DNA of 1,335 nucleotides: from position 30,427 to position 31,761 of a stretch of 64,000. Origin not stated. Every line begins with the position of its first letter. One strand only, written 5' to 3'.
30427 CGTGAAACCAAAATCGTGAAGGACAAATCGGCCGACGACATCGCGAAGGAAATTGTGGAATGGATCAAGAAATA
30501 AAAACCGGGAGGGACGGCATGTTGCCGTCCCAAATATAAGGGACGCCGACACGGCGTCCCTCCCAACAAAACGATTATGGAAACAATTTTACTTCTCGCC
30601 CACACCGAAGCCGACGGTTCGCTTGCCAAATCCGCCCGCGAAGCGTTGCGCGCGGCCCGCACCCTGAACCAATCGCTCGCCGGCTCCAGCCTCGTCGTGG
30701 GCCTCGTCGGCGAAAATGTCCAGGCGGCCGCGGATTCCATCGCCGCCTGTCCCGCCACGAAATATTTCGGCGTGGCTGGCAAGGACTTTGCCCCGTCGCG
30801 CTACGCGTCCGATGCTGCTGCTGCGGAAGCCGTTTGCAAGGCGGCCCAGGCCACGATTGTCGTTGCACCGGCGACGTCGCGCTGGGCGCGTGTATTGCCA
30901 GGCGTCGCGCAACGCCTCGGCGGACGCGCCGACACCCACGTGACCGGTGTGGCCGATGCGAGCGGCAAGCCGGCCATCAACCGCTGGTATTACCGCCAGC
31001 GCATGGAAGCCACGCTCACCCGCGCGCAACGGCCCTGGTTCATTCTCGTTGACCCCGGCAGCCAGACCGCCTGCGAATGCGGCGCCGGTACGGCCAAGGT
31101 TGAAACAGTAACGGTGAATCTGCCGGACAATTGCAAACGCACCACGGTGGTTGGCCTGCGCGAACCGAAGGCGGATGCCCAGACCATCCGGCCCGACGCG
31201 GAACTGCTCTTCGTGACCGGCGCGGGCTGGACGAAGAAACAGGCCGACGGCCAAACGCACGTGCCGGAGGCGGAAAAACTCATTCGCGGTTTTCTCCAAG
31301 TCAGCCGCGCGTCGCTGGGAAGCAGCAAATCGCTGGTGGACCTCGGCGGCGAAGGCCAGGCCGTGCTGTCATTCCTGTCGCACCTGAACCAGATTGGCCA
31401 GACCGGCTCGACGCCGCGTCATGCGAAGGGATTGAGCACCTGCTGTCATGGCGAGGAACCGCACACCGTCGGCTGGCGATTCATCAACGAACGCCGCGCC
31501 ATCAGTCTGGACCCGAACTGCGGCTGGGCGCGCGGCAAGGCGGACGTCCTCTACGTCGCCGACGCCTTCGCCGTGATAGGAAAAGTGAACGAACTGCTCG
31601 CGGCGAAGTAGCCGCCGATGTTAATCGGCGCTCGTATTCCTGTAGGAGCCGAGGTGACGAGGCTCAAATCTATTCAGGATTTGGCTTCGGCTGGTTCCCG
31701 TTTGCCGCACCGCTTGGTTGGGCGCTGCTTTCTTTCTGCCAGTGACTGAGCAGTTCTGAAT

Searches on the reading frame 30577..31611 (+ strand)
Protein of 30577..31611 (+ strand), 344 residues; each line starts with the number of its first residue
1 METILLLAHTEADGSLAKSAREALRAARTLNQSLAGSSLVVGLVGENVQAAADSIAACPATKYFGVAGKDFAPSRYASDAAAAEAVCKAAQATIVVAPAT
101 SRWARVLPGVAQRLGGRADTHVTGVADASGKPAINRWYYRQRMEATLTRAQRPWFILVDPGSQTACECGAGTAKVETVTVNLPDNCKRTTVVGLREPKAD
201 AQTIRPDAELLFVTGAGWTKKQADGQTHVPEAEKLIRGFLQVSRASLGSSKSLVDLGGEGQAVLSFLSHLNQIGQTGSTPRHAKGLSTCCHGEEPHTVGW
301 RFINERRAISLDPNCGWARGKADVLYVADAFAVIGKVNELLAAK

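Call 55: search_protein_families(library=pfam, proteins=[window:30577-31611:+], max_evalue=0.001)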
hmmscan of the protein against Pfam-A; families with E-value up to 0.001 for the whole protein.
window:30577-31611:+ (344 aa): 1 family
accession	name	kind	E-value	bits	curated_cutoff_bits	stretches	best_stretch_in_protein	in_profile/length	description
PF01012.27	ETF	-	1.5e-19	71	26.7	1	5-181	2-179/181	Electron transfer flavoprotein domain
